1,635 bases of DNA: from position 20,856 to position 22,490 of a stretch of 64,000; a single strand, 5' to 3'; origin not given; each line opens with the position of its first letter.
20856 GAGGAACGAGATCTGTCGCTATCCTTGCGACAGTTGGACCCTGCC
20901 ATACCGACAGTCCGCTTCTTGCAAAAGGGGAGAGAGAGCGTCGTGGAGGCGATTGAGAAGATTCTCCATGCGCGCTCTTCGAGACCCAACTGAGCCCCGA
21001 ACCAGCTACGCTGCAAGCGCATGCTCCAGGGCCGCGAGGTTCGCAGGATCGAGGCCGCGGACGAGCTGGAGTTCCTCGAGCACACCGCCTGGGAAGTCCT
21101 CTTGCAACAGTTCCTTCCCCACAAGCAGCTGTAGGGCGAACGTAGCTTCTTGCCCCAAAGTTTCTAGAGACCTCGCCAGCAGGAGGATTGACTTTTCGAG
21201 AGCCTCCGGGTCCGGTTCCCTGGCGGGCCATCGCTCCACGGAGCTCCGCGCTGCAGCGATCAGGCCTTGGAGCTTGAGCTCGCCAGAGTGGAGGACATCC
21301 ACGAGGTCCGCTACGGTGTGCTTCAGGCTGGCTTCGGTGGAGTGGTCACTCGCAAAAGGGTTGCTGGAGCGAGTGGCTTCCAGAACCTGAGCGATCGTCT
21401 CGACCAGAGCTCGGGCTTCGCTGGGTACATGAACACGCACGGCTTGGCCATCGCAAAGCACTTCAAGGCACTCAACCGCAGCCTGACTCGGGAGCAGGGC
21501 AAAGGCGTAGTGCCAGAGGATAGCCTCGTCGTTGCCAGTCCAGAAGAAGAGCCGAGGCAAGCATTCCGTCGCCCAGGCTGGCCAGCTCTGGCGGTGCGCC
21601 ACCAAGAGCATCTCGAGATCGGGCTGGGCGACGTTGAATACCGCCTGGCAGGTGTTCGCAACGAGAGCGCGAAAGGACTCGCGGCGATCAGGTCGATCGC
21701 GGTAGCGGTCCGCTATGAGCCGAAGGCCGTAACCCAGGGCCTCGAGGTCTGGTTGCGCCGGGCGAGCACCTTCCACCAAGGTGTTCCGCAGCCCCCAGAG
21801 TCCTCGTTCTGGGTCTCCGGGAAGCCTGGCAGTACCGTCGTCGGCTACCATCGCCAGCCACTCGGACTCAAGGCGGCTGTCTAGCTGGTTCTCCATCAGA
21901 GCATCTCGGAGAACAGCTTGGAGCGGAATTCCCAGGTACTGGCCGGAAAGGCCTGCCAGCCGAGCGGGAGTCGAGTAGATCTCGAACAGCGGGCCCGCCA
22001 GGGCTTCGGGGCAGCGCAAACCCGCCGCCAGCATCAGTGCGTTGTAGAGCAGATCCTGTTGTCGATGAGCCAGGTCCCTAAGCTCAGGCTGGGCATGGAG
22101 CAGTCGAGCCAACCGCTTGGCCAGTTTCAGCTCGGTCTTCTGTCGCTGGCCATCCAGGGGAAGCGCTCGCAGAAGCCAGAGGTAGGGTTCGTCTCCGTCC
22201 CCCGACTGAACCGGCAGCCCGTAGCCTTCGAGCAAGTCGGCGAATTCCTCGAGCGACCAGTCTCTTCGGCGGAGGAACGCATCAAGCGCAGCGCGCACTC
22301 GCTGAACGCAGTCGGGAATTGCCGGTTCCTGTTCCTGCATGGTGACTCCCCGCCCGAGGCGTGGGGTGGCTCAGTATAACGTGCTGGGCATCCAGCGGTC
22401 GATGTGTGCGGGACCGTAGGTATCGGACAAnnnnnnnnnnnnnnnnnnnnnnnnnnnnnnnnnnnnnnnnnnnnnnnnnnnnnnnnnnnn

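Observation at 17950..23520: Low-GC island between ftsZ and a VanZ-like gene carrying a soluble multi-GAF histidine kinase, a bare REC response regulator and two unknown proteins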

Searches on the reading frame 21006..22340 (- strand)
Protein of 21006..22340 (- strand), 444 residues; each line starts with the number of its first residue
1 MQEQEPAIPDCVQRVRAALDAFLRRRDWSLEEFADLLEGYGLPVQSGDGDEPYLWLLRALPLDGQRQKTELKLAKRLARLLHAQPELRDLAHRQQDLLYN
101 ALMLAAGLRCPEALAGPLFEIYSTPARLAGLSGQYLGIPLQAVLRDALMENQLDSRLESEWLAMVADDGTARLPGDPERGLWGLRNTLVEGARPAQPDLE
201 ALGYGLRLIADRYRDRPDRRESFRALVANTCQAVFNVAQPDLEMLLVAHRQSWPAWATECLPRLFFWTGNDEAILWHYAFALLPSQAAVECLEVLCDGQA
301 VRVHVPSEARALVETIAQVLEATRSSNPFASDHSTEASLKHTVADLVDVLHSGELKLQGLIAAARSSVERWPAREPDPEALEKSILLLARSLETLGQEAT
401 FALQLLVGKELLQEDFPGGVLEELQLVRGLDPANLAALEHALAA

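Call 4: search_protein_families(library=pfam, proteins=[window:21006-22340:-], max_evalue=0.01)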
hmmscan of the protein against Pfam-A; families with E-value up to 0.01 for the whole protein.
window:21006-22340:- (444 aa): 0 families

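Call 5: search_protein_families(library=padloc, proteins=[window:21006-22340:-], max_evalue=0.01)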
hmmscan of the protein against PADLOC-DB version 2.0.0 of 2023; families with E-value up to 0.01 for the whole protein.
window:21006-22340:- (444 aa): 0 families

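Call 6: search_protein_families(library=pfam, proteins=[window:21006-22340:-], max_evalue=10)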
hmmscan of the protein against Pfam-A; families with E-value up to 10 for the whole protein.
window:21006-22340:- (444 aa): 0 families

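Call 7: search_protein_families(library=ncbifam, proteins=[window:21006-22340:-], max_evalue=1)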
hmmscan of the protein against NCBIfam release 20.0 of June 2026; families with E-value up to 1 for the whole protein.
window:21006-22340:- (444 aa): 0 families

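Call 8: find_encoding_contigs(protein=window:21006-22340:-, flank=10000, max_places=6)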
Protein window:21006-22340:- (444 aa): 3 contigs read that carry it; 3 places shown.
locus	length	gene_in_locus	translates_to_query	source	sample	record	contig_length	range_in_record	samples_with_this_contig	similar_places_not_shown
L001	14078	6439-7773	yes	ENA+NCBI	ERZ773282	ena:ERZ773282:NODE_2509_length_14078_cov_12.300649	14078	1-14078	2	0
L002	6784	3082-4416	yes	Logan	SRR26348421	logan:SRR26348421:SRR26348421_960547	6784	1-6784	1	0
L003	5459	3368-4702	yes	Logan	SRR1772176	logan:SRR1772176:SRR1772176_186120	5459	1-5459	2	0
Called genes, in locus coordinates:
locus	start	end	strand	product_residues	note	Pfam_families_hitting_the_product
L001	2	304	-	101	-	?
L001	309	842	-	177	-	-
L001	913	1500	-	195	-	-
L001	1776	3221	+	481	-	PF01964:ThiC_Rad_SAM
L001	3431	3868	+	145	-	-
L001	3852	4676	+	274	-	-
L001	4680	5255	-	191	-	PF04892:VanZ-LLP1 (weak)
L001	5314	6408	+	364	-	-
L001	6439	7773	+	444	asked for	-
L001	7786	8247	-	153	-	-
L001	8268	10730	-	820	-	PF01590:GAF, PF13185:GAF_2, PF13492:GAF_3 (faint), PF01590:GAF (weak), PF02518:HATPase_c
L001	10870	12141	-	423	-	PF00091:Tubulin, PF12327:FtsZ_C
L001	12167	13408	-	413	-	PF11104:PilM_2 (faint), PF02491:SHS2_FTSA, PF06723:MreB_Mbl (weak), PF14450:FtsA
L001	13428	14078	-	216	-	?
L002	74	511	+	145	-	-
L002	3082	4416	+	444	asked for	-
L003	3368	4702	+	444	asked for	-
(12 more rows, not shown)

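Call 9: find_homologous_proteins(query=window:21006-22340:-, max_evalue=0.001)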
Query window:21006-22340:- (444 aa): 1 proteins with E <= 0.001 among 8000 candidates.
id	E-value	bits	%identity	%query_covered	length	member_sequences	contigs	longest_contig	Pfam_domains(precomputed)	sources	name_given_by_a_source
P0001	1.7e-289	978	100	100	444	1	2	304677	-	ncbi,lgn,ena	ncbi:MAG: hypothetical protein U0002_11575 [Thermoanaerobaculia bacterium]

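Call 27: search_protein_representatives(protein=window:21006-22340:-)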
Query: 444 residues. Proteins with E-value up to 0.001 (for the whole library): 444; up to 1e-10: 262; up to 1e-30: 70. The best 150 are listed.
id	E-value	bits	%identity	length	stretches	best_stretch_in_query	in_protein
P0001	5.4e-290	977.7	100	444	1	1-444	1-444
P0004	4.3e-56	207.0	34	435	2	12-337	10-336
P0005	6.6e-54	199.8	36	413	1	8-338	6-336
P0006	3.4e-53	197.5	35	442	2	3-346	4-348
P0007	7.4e-51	189.8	34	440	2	11-341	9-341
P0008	8.6e-51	189.6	34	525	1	13-387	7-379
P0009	4.1e-50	187.3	35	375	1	19-346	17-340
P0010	2.3e-49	184.9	40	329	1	8-268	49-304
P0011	2.2e-48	181.6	36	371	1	15-346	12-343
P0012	4.1e-48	180.7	36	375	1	29-347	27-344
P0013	6.3e-48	180.1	36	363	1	14-345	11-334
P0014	4.9e-47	177.2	34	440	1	5-352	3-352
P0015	2.6e-46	174.8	36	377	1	11-345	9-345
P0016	3.7e-46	174.3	36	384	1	14-352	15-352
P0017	5.7e-46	173.7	35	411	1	13-344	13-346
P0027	1.5e-41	159.1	35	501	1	6-354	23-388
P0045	2.2e-36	142.1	36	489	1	21-271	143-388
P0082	2.1e-28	115.8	28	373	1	10-331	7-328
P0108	2.8e-25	105.5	30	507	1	12-270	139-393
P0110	2.3e-24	102.5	33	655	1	108-335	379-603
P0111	3.2e-24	102.0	31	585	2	48-335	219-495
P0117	1.4e-23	99.8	33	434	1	10-264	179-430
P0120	4.6e-23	98.2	29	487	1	31-316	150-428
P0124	1.0e-22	97.0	31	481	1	20-287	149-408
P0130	3.8e-22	95.2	32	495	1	37-315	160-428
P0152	4.7e-20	88.3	32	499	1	8-345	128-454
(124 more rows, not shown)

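Call 30: find_homologous_proteins(query=A1, max_evalue=1e-10)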
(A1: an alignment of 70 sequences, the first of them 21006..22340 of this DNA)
Query A1 (70 sequences) (444 aa, profile of the alignment): 3 proteins with E <= 1e-10 among 8000 candidates.
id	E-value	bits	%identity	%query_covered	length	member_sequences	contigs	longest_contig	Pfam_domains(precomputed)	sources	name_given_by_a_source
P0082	3.8e-112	393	27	73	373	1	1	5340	-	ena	-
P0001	1.8e-107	378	100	100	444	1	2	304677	-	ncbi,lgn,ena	ncbi:MAG: hypothetical protein U0002_11575 [Thermoanaerobaculia bacterium]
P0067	6.3e-100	353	30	73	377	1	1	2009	-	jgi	jgi:hypothetical protein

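Call 31: find_encoding_contigs(protein=P0082, flank=10000)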
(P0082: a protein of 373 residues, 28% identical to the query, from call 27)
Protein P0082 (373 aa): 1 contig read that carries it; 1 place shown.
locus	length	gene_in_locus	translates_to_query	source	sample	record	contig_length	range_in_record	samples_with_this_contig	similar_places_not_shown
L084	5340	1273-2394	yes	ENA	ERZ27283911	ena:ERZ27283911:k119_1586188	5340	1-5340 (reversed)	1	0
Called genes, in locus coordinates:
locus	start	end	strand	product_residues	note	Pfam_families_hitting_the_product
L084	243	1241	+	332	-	-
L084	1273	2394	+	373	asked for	-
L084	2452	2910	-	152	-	-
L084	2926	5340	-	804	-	?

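Call 32: find_encoding_contigs(protein=P0004, flank=10000)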
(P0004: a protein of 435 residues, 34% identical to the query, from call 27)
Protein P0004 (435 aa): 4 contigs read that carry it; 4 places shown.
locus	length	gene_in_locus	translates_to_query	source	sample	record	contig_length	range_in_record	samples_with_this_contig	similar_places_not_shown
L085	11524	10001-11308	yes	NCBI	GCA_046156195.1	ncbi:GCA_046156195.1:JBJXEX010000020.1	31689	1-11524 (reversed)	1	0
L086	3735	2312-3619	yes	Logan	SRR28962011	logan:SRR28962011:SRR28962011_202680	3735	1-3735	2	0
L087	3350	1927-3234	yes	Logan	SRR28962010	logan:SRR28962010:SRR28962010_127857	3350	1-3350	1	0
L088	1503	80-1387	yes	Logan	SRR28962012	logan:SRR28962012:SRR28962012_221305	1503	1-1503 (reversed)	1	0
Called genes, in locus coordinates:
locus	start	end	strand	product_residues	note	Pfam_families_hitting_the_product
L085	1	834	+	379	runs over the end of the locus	-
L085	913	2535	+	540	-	PF14224:DUF4331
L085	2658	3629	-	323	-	-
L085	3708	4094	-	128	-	PF00263:Secretin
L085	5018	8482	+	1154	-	PF00289:Biotin_carb_N, PF02222:ATP-grasp, PF02786:CPSase_L_D2, PF07478:Dala_Dala_lig_C, PF02785:Biotin_carb_C, PF00682:HMGL-like, PF02436:PYC_OADA, PF00364:Biotin_lipoyl, +1 more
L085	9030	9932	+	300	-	-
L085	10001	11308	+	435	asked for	-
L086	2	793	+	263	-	?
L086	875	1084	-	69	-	PF13640:2OG-FeII_Oxy_3 (weak)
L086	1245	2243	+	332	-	-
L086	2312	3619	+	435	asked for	-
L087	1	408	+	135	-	?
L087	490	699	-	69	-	PF13640:2OG-FeII_Oxy_3 (weak)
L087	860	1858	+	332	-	-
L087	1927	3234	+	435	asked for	-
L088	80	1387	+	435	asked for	-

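Call 37: search_protein_families(library=pfam, proteins=[P0008, P0110, P0111, P0045, P0108, P0117, P0120, P0124, P0130, P0152], max_evalue=0.01)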
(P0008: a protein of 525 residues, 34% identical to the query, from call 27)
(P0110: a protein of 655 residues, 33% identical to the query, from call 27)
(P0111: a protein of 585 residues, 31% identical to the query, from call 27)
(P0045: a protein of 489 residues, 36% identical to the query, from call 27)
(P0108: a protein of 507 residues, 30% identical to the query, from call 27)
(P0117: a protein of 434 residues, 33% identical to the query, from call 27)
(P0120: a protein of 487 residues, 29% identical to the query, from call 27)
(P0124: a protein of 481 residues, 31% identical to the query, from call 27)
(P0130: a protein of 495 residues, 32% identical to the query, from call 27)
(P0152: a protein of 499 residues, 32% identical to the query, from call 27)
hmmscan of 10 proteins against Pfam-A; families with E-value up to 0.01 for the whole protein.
P0008 (525 aa): 2 families
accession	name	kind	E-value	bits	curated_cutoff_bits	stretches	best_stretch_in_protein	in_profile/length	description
PF02518.31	HATPase_c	-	1.5e-18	67.7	26.4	1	414-523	2-108/111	Histidine kinase-, DNA gyrase B-, and HSP90-like ATPase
PF14501.12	HATPase_c_5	-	0.009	16.4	22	0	420-516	8-95/102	GHKL domain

P0110 (655 aa): 0 families

P0111 (585 aa): 0 families

P0045 (489 aa): 5 families
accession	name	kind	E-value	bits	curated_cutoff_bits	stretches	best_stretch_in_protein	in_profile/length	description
PF13744.12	HTH_37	-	7.8e-09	35.7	27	1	27-91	16-80/80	Helix-turn-helix domain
PF01381.28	HTH_3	-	5.8e-08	33.1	23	1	37-83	4-49/55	Helix-turn-helix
PF13443.12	HTH_26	-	2e-05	25.2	22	1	34-85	2-53/63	Cro/C1-type HTH DNA-binding domain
PF13560.12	HTH_31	-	4.5e-05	24.1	27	1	30-83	2-55/64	Helix-turn-helix domain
PF12844.13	HTH_19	-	0.0065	16.8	30.2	0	37-82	7-51/64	Helix-turn-helix domain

P0108 (507 aa): 5 families
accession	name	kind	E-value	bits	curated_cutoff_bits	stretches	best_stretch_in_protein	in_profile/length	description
PF01381.28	HTH_3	-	4.4e-10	39.9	23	1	39-91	4-52/55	Helix-turn-helix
PF13560.12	HTH_31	-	9.8e-07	29.4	27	1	35-89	5-56/64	Helix-turn-helix domain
PF13744.12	HTH_37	-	1.5e-06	28.3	27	1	32-94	19-78/80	Helix-turn-helix domain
PF13443.12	HTH_26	-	6.1e-06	26.8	22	1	36-90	2-53/63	Cro/C1-type HTH DNA-binding domain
PF12844.13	HTH_19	-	0.00041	20.6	30.2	1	39-87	7-51/64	Helix-turn-helix domain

P0117 (434 aa): 0 families

P0120 (487 aa): 4 families
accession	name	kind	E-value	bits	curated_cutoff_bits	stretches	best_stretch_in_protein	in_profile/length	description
PF01381.28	HTH_3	-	1.2e-09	38.5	23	1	38-87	4-52/55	Helix-turn-helix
PF13560.12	HTH_31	-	3.5e-07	30.9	27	1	34-83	5-54/64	Helix-turn-helix domain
PF13443.12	HTH_26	-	5.9e-05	23.7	22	1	35-87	2-54/63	Cro/C1-type HTH DNA-binding domain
PF13744.12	HTH_37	-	8.7e-05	22.7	27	1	33-90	21-78/80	Helix-turn-helix domain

P0124 (481 aa): 9 families
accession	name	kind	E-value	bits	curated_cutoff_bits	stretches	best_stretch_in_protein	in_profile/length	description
PF01381.28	HTH_3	-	1.5e-11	44.5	23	1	36-91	1-52/55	Helix-turn-helix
PF13560.12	HTH_31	-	2.1e-09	38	27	1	33-89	3-56/64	Helix-turn-helix domain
PF13744.12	HTH_37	-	9.3e-08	32.2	27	1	30-94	17-78/80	Helix-turn-helix domain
PF04545.22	Sigma70_r4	-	6e-05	22.9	24.1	1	34-67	10-43/50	Sigma-70, region 4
PF13443.12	HTH_26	-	0.00016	22.3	22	1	39-90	5-53/63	Cro/C1-type HTH DNA-binding domain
PF01047.28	MarR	-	0.002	18.4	24.6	1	37-64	10-37/59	MarR family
PF12844.13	HTH_19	-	0.0033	17.7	30.2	1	39-87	7-51/64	Helix-turn-helix domain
PF17762.8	HTH_ParB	-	0.0062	17.1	22.6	0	33-62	9-38/102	ParB HTH domain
PF13384.12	HTH_23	-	0.0083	16.4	24.6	0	34-71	8-45/50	Homeodomain-like domain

P0130 (495 aa): 3 families
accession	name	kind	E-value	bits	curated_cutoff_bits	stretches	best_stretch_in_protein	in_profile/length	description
PF01381.28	HTH_3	-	2.7e-08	34.2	23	1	39-88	4-52/55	Helix-turn-helix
PF13560.12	HTH_31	-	3.3e-06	27.8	27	1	38-86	8-56/64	Helix-turn-helix domain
PF13744.12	HTH_37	-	0.00011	22.3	27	1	33-91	20-78/80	Helix-turn-helix domain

P0152 (499 aa): 5 families
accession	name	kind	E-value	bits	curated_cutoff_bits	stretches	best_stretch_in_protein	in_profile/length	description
PF13744.12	HTH_37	-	8.6e-11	41.9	27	1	26-89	15-78/80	Helix-turn-helix domain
PF13560.12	HTH_31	-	3.9e-09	37.1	27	1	30-84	2-56/64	Helix-turn-helix domain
PF01381.28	HTH_3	-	3.5e-08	33.8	23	1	34-83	1-49/55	Helix-turn-helix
PF13443.12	HTH_26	-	5.5e-06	27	22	1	34-85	2-53/63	Cro/C1-type HTH DNA-binding domain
PF12844.13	HTH_19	-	1.1e-05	25.6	30.2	1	34-83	4-52/64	Helix-turn-helix domain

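Call 38: predict_structure(alignment_id=A1)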
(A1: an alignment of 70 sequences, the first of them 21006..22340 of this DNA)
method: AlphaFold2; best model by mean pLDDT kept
length: 444 residues; sequences in the alignment: 70
mean_pLDDT: 85.6   pTM: 0.79
mean pLDDT of the five models: 85.6, 84.8, 84.8, 84.8, 84.6
residues with pLDDT >= 90: 305; 70-90: 39; 50-70: 76; < 50: 24
segments of 3 or more residues with pLDDT < 50: 373-376, 411-428
pLDDT, mean of each block of 10 residues (from residue 1): 80 97 97 95 86 97 97 97 68 87 98 97 94 95 98 97 96 96 94 88 98 95 96 87 97 97 97 97 92 96 97 96 93 92 91 66 61 50 59 59 58 43 48 63 53
secondary structure, 60 per line:
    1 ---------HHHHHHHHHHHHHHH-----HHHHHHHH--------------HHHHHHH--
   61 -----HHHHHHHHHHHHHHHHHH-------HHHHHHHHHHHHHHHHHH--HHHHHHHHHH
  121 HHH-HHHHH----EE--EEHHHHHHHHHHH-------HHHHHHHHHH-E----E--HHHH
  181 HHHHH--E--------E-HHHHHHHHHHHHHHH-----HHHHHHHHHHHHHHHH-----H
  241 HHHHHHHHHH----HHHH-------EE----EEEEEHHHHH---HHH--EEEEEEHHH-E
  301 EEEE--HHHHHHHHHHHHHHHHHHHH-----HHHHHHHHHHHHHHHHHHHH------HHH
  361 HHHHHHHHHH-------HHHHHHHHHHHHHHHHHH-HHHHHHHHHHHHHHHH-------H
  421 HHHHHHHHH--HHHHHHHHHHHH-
elements in order: H10-24 H30-37 H52-58 H66-83 H91-108 H111-123 H125-129 H140-150 H158-167 H177-185 H199-213 H219-234 H240-250 H255-258 E272-276 H277-281 E290-295 E300-304 H307-326 H332-351 H358-370 H378-395 H397-412 H420-429 H432-443

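Call 40: find_encoding_contigs(protein=P0008, flank=10000, max_places=4)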
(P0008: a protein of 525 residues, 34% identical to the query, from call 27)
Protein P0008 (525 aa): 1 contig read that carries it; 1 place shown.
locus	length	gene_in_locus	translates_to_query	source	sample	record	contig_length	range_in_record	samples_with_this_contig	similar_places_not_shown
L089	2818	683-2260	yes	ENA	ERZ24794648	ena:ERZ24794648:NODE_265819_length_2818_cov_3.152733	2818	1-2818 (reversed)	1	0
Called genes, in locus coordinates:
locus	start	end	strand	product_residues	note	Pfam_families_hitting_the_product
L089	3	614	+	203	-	?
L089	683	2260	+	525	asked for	PF02518:HATPase_c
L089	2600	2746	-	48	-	-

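Call 41: find_encoding_contigs(protein=P0045, flank=10000, max_places=4)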
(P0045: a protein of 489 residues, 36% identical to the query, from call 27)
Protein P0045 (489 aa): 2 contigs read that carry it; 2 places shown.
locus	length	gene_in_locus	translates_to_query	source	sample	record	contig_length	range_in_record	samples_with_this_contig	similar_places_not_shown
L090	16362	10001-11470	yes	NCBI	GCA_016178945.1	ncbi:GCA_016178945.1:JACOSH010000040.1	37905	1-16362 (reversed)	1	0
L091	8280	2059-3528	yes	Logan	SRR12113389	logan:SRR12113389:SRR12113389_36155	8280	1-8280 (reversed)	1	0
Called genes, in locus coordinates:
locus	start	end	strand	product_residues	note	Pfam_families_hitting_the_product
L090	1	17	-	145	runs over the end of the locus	PF12728:HTH_17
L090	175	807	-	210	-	PF01066:CDP-OH_P_transf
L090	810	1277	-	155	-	PF03449:GreA_GreB_N, PF01272:GreA_GreB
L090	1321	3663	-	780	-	PF00082:Peptidase_S8, PF02225:PA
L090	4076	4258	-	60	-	PF00403:HMA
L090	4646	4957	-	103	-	PF12797:Fer4_2 (faint), PF12837:Fer4_6 (faint), PF13237:Fer4_10 (weak), PF14697:Fer4_21 (faint), PF12800:Fer4_4 (faint), PF12838:Fer4_7, PF13187:Fer4_9 (weak), PF00037:Fer4, +2 more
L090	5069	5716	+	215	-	PF08279:HTH_11 (faint), PF13412:HTH_24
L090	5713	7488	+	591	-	PF01558:POR, PF01855:POR_N, PF02780:Transketolase_C, PF17147:PFOR_II (weak)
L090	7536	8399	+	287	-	PF02775:TPP_enzyme_C, PF12367:PFO_beta_C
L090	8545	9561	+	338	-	-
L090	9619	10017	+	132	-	-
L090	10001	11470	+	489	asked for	PF13744:HTH_37, PF01381:HTH_3, PF13443:HTH_26 (faint)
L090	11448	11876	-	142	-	-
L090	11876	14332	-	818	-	PF13185:GAF_2 (weak), PF13492:GAF_3 (faint), PF01590:GAF, PF02518:HATPase_c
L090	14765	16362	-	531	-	PF00082:Peptidase_S8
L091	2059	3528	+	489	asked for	PF13744:HTH_37, PF01381:HTH_3, PF13443:HTH_26 (faint)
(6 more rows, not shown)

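Call 42: find_encoding_contigs(protein=P0006, flank=10000, max_places=4)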
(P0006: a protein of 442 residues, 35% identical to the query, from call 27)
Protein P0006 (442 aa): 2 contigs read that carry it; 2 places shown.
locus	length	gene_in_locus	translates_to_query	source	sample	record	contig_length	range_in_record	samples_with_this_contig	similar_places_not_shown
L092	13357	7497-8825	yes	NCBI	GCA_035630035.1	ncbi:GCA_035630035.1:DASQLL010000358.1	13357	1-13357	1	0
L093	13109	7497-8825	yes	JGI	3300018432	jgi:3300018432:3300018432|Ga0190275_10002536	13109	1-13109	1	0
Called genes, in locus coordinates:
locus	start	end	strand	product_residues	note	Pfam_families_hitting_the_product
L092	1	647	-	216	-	PF25174:Beta-prop_THOC3 (faint), PF00930:DPPIV_N (faint), PF26549:Tricorn_N, PF26550:Tricorn_2nd, PF07676:PD40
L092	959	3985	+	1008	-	PF07995:GSDH, PF07679:I-set (weak), PF13927:Ig_3 (weak), PF03160:Calx-beta, PF13946:DUF4214 (faint)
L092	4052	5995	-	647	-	-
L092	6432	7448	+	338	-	-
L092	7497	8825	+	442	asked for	-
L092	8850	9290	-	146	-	-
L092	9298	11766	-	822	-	PF13185:GAF_2, PF01590:GAF, PF13492:GAF_3 (faint), PF01590:GAF, PF13185:GAF_2 (weak), PF01590:GAF (weak), PF13185:GAF_2 (weak), PF02518:HATPase_c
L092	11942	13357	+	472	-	PF04389:Peptidase_M28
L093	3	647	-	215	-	?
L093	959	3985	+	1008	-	PF07995:GSDH, PF07679:I-set (weak), PF13927:Ig_3 (weak), PF03160:Calx-beta, PF13946:DUF4214 (faint)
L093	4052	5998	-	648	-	-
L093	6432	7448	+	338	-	-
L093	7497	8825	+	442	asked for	-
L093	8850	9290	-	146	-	-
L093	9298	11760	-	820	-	PF01590:GAF, PF13185:GAF_2, PF13492:GAF_3 (faint), PF01590:GAF, PF13185:GAF_2 (weak), PF01590:GAF (weak), PF13185:GAF_2 (weak), PF02518:HATPase_c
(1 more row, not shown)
